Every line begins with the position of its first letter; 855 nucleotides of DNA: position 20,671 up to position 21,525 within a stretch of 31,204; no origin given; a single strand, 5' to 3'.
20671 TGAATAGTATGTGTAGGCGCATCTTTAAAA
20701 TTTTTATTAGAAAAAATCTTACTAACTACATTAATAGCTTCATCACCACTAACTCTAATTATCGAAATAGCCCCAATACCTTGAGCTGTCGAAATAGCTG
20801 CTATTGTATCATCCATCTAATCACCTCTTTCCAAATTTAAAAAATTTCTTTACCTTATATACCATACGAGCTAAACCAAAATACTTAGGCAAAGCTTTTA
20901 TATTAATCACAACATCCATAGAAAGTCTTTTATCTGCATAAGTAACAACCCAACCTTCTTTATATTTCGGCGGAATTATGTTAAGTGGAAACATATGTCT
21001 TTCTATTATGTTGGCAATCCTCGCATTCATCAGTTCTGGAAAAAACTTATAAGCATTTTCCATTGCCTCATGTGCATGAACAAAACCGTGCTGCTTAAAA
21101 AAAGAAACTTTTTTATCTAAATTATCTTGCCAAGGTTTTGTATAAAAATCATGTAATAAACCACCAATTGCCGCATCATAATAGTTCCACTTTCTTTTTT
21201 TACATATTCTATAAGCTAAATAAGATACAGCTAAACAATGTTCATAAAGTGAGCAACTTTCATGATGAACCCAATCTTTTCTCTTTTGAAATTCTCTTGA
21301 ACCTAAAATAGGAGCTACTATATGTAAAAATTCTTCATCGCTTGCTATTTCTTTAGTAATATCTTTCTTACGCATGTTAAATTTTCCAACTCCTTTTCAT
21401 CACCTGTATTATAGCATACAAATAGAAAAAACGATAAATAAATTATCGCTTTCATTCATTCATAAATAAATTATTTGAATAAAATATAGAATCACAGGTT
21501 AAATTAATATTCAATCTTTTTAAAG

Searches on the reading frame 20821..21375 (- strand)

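Call 45: search_protein_families(library=pfam, proteins=[window:20821-21375:-], max_evalue=0.01)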
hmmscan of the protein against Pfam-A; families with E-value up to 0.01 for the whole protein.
window:20821-21375:- (184 aa): 1 family
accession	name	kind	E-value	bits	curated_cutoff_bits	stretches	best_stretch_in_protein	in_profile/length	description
PF01966.28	HD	-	9.8e-09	36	22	1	44-149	2-112/116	HD domain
